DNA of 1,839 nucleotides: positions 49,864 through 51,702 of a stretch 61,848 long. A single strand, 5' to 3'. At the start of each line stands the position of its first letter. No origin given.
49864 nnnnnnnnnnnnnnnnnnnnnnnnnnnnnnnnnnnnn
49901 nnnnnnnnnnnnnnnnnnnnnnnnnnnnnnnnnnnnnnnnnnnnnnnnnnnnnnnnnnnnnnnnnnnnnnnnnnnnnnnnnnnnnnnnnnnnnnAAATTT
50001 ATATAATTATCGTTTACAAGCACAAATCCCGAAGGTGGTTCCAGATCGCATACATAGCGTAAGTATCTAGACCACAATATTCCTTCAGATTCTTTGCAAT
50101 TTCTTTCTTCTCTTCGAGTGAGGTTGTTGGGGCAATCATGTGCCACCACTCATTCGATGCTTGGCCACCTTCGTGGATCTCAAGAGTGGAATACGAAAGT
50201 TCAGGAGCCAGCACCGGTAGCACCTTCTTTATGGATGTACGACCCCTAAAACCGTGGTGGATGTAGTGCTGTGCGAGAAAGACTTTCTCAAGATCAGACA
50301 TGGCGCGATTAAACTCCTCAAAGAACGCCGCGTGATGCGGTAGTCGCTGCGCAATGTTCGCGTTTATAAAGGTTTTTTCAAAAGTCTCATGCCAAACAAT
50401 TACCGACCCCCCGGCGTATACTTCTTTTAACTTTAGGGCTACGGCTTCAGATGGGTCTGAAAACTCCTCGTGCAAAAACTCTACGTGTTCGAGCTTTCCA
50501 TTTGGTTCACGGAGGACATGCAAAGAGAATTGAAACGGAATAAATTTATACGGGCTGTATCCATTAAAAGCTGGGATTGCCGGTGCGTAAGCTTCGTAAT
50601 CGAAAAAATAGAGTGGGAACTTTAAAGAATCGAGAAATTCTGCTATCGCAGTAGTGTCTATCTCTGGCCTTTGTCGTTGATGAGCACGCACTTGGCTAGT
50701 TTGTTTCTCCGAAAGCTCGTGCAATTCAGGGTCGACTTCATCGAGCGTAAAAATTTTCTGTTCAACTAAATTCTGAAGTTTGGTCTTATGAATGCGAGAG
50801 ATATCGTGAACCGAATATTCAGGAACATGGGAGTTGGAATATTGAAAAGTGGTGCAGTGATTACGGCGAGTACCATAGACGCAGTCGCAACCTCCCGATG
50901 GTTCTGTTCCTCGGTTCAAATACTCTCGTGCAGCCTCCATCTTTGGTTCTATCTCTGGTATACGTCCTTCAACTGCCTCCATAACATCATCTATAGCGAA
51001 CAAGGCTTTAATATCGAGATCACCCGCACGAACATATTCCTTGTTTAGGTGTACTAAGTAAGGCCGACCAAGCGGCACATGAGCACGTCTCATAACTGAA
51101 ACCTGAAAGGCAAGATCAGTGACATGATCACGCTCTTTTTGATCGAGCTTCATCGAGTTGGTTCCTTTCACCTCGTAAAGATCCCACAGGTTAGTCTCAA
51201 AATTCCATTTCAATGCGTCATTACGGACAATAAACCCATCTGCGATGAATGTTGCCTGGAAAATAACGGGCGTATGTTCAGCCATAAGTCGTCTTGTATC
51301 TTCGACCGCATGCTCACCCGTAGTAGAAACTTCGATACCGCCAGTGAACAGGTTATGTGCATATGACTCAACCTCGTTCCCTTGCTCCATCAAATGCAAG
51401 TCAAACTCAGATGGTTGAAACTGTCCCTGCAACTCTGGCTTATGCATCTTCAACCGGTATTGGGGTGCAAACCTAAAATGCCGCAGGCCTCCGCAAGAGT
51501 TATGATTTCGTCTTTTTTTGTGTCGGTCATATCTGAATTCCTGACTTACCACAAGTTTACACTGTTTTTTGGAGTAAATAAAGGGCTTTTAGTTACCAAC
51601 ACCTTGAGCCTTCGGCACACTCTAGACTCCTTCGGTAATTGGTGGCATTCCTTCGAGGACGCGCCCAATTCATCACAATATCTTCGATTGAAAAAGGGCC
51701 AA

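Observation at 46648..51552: Nuclease-rich accessory island: six consecutive genes with GIY-YIG, DUF6884-like, GIY-YIG+DUF4357-like, HEPN-like and PD-(D/E)xK/DUF2779-like domains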

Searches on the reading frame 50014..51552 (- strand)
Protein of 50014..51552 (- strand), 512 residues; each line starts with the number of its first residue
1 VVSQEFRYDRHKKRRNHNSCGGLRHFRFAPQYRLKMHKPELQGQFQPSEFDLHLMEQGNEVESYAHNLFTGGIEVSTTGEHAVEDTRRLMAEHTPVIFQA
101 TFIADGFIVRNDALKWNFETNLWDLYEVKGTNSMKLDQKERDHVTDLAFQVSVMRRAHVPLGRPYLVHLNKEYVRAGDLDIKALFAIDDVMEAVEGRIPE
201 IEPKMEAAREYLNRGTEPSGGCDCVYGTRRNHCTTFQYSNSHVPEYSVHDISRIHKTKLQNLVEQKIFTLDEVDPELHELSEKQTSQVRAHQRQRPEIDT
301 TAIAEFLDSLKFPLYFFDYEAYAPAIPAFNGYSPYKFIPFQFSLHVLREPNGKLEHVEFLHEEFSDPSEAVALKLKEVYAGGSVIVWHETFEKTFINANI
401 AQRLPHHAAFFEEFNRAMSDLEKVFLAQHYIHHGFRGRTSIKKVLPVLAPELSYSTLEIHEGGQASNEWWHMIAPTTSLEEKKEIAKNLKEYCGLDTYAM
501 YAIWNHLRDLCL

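Call 3: search_protein_families(library=pfam, proteins=[window:50014-51552:-], max_evalue=0.1)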
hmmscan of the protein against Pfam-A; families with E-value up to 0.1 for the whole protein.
window:50014-51552:- (512 aa): 1 family
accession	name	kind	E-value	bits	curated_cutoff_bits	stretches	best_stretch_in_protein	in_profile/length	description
PF11074.14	DUF2779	-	8e-31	107.4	23.3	1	315-440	1-126/126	Domain of unknown function(DUF2779)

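Call 4: search_protein_families(library=padloc, proteins=[window:50014-51552:-], max_evalue=0.1)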
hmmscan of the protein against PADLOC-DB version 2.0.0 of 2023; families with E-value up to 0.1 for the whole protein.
window:50014-51552:- (512 aa): 0 families

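Call 5: search_protein_families(library=ncbifam, proteins=[window:50014-51552:-], max_evalue=0.1)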
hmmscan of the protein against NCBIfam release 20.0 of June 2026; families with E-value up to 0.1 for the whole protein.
window:50014-51552:- (512 aa): 2 families
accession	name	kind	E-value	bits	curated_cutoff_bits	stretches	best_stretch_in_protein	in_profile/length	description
NF045869.1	UU173_fam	subfamily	7.2e-11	41.7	225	2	428-508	557-645/650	UU173 family protein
TIGR03933.1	PIA_icaB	equivalog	0.025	14.1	248.35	0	240-300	106-166/245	intercellular adhesin biosynthesis polysaccharide N-deacetylase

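Call 25: search_solved_structures(query=window:50014-51552:-, max_evalue=10)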
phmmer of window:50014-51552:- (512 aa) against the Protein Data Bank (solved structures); distinct sequences matched with E-value up to 10: 1.
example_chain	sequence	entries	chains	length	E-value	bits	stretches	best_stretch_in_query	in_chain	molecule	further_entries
1fny_A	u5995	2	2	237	2.1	10.4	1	81-122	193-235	BARK AGGLUTININ I,POLYPEPTIDE A | BARK AGGLUTININ I, POLYPEPTIDE A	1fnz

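Call 28: find_homologous_proteins(query=window:50014-51552:-)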
Query window:50014-51552:- (512 aa): 3708 proteins with E <= 0.001 among 8000 candidates; the best 120 are listed.
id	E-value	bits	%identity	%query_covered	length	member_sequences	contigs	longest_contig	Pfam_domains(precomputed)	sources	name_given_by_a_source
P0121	0.0e+0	1038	91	96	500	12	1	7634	PF11074.15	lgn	-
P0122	2.2e-284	962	87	93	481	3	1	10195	PF11074.15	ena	-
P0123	2.9e-284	962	83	96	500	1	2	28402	PF11074.15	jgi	jgi:hypothetical protein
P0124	6.6e-281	951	83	95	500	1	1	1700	PF11074.15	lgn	-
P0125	8.5e-280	947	83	95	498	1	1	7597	PF11074.15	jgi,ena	-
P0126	2.5e-276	936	83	95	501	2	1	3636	PF11074.15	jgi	jgi:hypothetical protein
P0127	1.3e-274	930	82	93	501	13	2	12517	PF11074.15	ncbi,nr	ncbi:MAG: DUF2779 domain-containing protein [Candidatus Moranbacteria bacterium]|nr:DUF2779 domain-c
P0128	3.9e-274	928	83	93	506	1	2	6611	PF11074.15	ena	-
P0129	1.3e-273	927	83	93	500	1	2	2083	PF11074.15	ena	-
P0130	2.1e-273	926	82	96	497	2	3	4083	PF11074.15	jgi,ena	-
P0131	5.2e-273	925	82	93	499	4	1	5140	PF11074.15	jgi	-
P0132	2.5e-272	922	86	91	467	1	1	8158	PF11074.15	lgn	-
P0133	1.7e-270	916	81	94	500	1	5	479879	PF11074.15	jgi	jgi:hypothetical protein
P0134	1.5e-267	907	83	91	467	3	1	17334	PF11074.15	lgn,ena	-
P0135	5.3e-267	905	79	96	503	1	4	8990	PF11074.15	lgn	-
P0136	7.2e-267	904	85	89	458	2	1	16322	PF11074.15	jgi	jgi:hypothetical protein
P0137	2.2e-265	899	85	89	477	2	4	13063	PF11074.15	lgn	-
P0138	2.2e-265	899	83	89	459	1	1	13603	PF11074.15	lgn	-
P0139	2.5e-262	889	77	95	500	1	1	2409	PF11074.15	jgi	jgi:hypothetical protein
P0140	1.0e-261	887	83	89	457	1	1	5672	PF11074.15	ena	-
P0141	1.3e-256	870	82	88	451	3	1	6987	PF11074.15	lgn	-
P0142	1.1e-253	861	76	95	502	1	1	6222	PF11074.15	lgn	-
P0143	3.7e-252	856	77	93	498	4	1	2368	PF11074.15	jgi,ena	-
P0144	2.9e-247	840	77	93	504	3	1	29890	PF11074.15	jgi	-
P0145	1.6e-245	834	74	93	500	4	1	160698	PF11074.15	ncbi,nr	ncbi:DUF2779 domain-containing protein [Patescibacteria group bacterium]|nr:DUF2779 domain-containin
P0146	2.7e-241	820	72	96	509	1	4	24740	PF11074.15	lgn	-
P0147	4.2e-240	816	82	82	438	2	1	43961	PF11074.15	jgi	jgi:hypothetical protein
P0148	7.3e-239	812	72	95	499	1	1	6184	PF11074.15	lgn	-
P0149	1.8e-209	715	62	96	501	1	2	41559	PF11074.15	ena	-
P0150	2.3e-204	698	65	92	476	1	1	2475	PF11074.15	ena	-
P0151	4.6e-201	687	81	70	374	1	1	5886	PF11074.15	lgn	-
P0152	6.9e-201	687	62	95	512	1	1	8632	PF11074.15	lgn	-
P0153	3.4e-197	675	81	69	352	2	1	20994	PF11074.15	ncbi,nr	ncbi:hypothetical protein A2389_01145 [Candidatus Adlerbacteria bacterium RIFOXYB1_FULL_48_10]|nr:MA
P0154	1.5e-196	672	60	96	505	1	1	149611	PF11074.15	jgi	jgi:hypothetical protein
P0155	6.0e-195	667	60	95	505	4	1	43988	PF11074.15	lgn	-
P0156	4.7e-194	664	61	95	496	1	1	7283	PF11074.15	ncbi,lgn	ncbi:MAG: DUF2779 domain-containing protein [Minisyncoccia bacterium]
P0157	3.5e-193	661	60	95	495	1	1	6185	PF11074.15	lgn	-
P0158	6.7e-193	660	59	96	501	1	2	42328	PF11074.15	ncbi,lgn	-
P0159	8.4e-193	660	58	95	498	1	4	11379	PF11074.15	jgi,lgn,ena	jgi:hypothetical protein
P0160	3.3e-192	658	60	94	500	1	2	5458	PF11074.15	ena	-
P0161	3.4e-192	658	59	95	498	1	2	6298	PF11074.15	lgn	-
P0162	2.0e-191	655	59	95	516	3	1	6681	PF11074.15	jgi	-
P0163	2.5e-191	655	58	95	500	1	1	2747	PF11074.15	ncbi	-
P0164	4.2e-191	654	60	95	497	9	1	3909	PF11074.15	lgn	-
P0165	5.0e-191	654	59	93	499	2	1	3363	PF11074.15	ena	-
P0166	6.5e-191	654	59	95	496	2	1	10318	PF11074.15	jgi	jgi:hypothetical protein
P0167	1.1e-190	653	59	93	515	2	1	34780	PF11074.15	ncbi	-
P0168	1.2e-190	653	59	95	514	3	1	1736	PF11074.15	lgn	-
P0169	8.8e-190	650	61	93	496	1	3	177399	PF11074.15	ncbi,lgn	-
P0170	1.3e-189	649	58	95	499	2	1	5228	PF11074.15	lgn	-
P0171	1.5e-189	649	60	93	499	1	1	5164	PF11074.15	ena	-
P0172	1.9e-189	649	58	95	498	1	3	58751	PF11074.15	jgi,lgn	jgi:hypothetical protein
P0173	1.6e-188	646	58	93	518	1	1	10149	PF11074.15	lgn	-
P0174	3.2e-188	645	58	95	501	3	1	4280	PF11074.15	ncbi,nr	ncbi:MAG: DUF2779 domain-containing protein [bacterium]|nr:DUF2779 domain-containing protein [bacter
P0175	4.5e-188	644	57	95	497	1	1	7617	PF11074.15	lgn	-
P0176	7.1e-188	644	59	93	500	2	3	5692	PF11074.15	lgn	-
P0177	8.3e-188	644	61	90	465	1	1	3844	PF11074.15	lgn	-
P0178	8.6e-188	643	59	95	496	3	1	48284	PF11074.15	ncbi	-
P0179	1.2e-187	643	59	93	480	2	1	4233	PF11074.15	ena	-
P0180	1.6e-187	643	58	93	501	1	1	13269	PF11074.15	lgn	-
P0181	3.6e-187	641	58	95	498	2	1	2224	PF11074.15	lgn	-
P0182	4.2e-187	641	59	93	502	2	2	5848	PF11074.15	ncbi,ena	-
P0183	8.8e-187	640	58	93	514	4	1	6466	PF11074.15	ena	-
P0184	1.0e-186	640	58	93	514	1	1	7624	PF11074.15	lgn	-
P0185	1.1e-186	640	58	93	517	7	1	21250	PF11074.15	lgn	-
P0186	1.4e-186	639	59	94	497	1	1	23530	PF11074.15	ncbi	-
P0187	2.3e-186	639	58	93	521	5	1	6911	PF11074.15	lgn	-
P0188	2.7e-186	639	59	93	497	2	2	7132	PF11074.15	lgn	-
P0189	2.7e-186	639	59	93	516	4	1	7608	PF11074.15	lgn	-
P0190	3.3e-185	635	56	96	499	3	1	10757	PF11074.15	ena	-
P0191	3.6e-185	635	58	95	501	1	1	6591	PF11074.15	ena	-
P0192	4.7e-185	634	58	94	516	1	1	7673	PF11074.15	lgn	-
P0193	4.7e-185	634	57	93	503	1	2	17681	PF11074.15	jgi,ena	jgi:hypothetical protein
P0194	1.4e-184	633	59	93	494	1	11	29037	PF11074.15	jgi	jgi:hypothetical protein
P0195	2.4e-184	632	57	95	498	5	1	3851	PF11074.15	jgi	jgi:hypothetical protein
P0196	2.9e-184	632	57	95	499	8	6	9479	PF11074.15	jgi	jgi:hypothetical protein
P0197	3.8e-184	631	58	93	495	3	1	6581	PF11074.15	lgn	-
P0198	3.9e-184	631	58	93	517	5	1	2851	PF11074.15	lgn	-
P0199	9.0e-184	630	58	93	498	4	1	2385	PF11074.15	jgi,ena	-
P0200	2.2e-183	629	56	93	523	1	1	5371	PF11074.15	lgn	-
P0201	2.3e-183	629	55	96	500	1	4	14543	PF11074.15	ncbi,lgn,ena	-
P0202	2.5e-183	629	58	93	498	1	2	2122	PF11074.15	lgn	-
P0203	1.0e-182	627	62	89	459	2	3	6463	PF11074.15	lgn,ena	-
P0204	1.4e-182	626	58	93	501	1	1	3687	PF11074.15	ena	-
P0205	1.4e-182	626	57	94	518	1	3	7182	PF11074.15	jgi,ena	-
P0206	1.6e-182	626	58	93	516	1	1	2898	PF11074.15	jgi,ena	-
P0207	1.9e-182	626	56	96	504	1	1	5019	PF11074.15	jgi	jgi:hypothetical protein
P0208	5.1e-182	624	59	94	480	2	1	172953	PF11074.15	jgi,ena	jgi:hypothetical protein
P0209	5.2e-182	624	55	96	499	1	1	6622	PF11074.15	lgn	-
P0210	9.3e-182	624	56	95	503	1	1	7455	PF11074.15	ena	-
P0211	1.3e-181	623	55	96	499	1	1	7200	PF11074.15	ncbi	-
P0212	2.0e-181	623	58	93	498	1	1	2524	PF11074.15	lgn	-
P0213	4.3e-181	621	58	93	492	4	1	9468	PF11074.15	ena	-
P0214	5.2e-181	621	56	93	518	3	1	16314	PF11074.15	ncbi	-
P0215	6.6e-181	621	57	95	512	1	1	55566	PF11074.15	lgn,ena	-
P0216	8.6e-181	620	58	95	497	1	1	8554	PF11074.15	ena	-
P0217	1.3e-180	620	56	95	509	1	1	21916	PF11074.15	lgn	-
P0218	2.5e-180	619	56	93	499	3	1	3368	PF11074.15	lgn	-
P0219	2.8e-180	619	56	95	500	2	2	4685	PF11074.15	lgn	-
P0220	4.4e-180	618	55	95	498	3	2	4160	PF11074.15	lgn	-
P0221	5.8e-180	618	55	95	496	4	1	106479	PF11074.15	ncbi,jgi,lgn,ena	jgi:hypothetical protein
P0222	8.7e-180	617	57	93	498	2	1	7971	PF11074.15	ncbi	-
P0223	9.6e-180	617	56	93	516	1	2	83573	PF11074.15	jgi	jgi:hypothetical protein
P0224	1.2e-179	617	57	93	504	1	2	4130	PF11074.15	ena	-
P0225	2.1e-179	616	58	93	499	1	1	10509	PF11074.15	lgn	-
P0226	4.3e-179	615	55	95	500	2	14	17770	PF11074.15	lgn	-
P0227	6.1e-179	614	58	93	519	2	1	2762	PF11074.15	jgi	jgi:hypothetical protein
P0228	7.3e-179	614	56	95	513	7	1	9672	PF11074.15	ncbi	-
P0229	8.1e-179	614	58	93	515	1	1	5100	PF11074.15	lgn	-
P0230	1.3e-178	613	57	93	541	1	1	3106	PF11074.15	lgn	-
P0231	2.1e-178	613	56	95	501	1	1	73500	PF11074.15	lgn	-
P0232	2.8e-178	612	56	93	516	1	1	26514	PF11074.15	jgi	jgi:Domain of unknown function(DUF2779)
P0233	4.3e-178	612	55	96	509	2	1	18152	PF11074.15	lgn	-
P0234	7.8e-178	611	57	93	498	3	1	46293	PF11074.15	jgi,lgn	jgi:hypothetical protein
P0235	1.1e-177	610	57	94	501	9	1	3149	PF11074.15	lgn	-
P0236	1.4e-177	610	55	93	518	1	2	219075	PF11074.15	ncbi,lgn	-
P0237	1.5e-177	610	57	93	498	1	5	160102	PF11074.15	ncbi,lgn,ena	ncbi:MAG: DUF2779 domain-containing protein [Patescibacteria group bacterium]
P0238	2.0e-177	609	56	94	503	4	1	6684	PF11074.15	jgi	jgi:CRISPR/Cas system-associated exonuclease Cas4 (RecB family)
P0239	2.5e-177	609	56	93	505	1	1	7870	PF11074.15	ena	-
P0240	3.3e-177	609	58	94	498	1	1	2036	PF11074.15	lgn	-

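Call 29: find_encoding_contigs(protein=P0133, flank=10000, max_places=3)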
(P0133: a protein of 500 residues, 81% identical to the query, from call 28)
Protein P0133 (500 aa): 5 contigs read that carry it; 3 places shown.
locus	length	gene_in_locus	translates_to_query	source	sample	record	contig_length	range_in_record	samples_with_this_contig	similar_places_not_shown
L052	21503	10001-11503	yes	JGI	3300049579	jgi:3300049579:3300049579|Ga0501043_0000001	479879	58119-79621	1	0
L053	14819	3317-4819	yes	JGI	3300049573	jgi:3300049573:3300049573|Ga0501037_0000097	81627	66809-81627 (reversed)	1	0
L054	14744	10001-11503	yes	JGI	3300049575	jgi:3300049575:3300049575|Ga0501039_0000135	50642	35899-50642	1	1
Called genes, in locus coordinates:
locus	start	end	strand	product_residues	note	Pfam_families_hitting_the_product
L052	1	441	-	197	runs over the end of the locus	-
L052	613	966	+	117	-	PF21818:DUF6884 (weak)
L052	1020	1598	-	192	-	-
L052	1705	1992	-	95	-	-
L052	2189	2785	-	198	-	-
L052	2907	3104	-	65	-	-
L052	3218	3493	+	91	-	PF01022:HTH_5 (weak), PF12802:MarR_2 (weak), PF12840:HTH_20 (weak), PF13463:HTH_27 (weak), PF25212:HVO_A0114 (weak)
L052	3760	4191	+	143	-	PF00565:SNase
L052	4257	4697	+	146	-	-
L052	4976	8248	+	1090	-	PF02384:N6_Mtase, PF07669:Eco57I (weak), PF12950:TaqI_C, PF00145:DNA_methylase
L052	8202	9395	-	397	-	PF09665:RE_Alw26IDE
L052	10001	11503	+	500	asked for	PF11074:DUF2779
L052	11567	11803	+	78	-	-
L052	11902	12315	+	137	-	-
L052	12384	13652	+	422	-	PF03200:Glyco_hydro_63 (faint), PF22422:MGH1-like_GH, PF01204:Trehalase (weak)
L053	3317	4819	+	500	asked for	PF11074:DUF2779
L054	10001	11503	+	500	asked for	PF11074:DUF2779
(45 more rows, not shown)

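Call 30: find_encoding_contigs(protein=P0123, flank=10000, max_places=3)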
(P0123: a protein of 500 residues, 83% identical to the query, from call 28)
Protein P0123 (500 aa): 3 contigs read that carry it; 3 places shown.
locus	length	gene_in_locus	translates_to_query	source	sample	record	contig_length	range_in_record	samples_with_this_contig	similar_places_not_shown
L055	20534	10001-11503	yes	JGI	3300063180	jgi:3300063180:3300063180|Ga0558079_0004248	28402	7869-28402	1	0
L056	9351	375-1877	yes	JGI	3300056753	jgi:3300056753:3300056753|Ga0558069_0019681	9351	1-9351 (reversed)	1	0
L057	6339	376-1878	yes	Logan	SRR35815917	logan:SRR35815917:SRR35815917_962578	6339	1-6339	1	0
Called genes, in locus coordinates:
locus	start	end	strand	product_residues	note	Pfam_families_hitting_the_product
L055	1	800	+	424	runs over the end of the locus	-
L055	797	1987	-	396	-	PF00239:Resolvase, PF07508:Recombinase, PF13408:Zn_ribbon_recom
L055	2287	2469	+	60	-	PF12728:HTH_17, PF13411:MerR_1, PF00376:MerR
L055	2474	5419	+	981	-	PF00176:SNF2-rel_dom, PF00270:DEAD (weak), PF04851:ResIII, PF00271:Helicase_C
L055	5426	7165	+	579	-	PF01555:N6_N4_Mtase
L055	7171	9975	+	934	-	PF04851:ResIII, PF18766:SWI2_SNF2 (weak), PF08722:Tn7_TnsA-like_N (weak)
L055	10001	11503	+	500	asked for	PF11074:DUF2779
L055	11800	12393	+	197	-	-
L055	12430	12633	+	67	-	-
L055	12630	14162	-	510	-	-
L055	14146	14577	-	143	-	PF13022:HTH_Tnp_1_2 (weak)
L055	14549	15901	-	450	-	PF02195:ParB_N, PF01555:N6_N4_Mtase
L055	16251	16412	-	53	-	-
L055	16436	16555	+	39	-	-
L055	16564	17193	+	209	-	PF04832:SOUL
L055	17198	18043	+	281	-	PF20376:DUF6671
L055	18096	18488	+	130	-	PF09945:DUF2177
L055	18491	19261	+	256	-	PF06966:DUF1295, PF02544:Steroid_dh, PF04191:PEMT (weak)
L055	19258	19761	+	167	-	-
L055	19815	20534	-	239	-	?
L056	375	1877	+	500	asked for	PF11074:DUF2779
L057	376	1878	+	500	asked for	PF11074:DUF2779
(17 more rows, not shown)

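Call 64: find_related_loci(query=A4, collection=metagenome_contigs, flank=7000)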
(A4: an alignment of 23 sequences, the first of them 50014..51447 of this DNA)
Query A4 (477 aa) in metagenome_contigs; peptide patterns used: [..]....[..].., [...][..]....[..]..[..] (x = any residue, [..] = any of these).
600 stretches matched a pattern (row limit reached: there are more); 510 encode a relative of the query (tblastn E <= 1e-3); the best 80 are kept; 80 distinct loci.
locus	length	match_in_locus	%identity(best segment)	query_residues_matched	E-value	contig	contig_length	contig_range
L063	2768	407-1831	83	1-475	0e+0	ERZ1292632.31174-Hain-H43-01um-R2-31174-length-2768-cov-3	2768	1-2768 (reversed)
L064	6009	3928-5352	85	1-475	0e+0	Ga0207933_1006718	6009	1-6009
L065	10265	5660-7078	59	1-475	0e+0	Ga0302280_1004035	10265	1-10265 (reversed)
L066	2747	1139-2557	59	1-475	0e+0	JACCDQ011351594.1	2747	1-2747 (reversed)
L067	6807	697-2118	58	1-474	0e+0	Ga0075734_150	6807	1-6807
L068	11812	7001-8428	59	1-477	0e+0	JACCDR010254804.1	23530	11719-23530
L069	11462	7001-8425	58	1-475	0e+0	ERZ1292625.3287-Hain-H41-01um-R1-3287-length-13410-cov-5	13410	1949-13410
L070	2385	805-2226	58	1-475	0e+0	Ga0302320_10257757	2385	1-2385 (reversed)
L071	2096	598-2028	57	1-477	0e+0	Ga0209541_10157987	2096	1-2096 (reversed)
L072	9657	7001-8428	59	1-477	0e+0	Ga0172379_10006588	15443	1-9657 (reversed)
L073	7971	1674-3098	56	1-475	0e+0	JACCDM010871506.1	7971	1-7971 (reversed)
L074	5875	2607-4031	57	1-472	0e+0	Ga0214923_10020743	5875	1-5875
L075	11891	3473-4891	57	1-475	8e-177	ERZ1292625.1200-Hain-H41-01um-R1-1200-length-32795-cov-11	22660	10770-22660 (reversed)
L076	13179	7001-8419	57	1-472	6e-176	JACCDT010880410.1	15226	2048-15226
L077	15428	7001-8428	55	1-475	1e-175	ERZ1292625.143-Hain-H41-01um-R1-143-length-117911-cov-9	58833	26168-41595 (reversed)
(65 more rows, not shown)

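Call 71: search_protein_families(library=pfam, alignment_id=A5, max_evalue=0.00001)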
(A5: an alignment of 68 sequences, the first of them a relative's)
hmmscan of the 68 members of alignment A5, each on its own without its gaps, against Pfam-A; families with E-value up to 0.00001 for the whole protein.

A. member 1, L064:2486-3847:+ (453 aa): 0 families

B. families by the number of members that match (of 68 scanned): 68 families (the first 25 are shown)
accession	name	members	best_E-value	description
PF13087.12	AAA_12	5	2.5e-21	AAA domain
PF04851.21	ResIII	5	1.2e-19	Type III restriction enzyme, res subunit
PF18741.7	MTES_1575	4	4.1e-32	REase_MTES_1575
PF00176.29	SNF2-rel_dom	4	3.3e-28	SNF2-related domain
PF00271.37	Helicase_C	4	9.4e-20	Helicase conserved C-terminal domain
PF13086.12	AAA_11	4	4.7e-19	AAA domain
PF00270.35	DEAD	4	6.3e-08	DEAD/DEAH box helicase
PF02823.21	ATP-synt_DE_N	3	1.6e-27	ATP synthase, Delta/Epsilon chain, beta-sandwich domain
PF13462.12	Thioredoxin_4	3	1.3e-20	Thioredoxin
PF01323.26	DSBA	3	2.9e-14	DSBA-like thioredoxin domain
PF09903.14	DUF2130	2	2.7e-83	Uncharacterized protein conserved in bacteria (DUF2130)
PF00293.34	NUDIX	2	2.4e-24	NUDIX domain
PF04542.20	Sigma70_r2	2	5.2e-22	Sigma-70 region 2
PF04539.22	Sigma70_r3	2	9.9e-20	Sigma-70 region 3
PF04545.22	Sigma70_r4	2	3.1e-16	Sigma-70, region 4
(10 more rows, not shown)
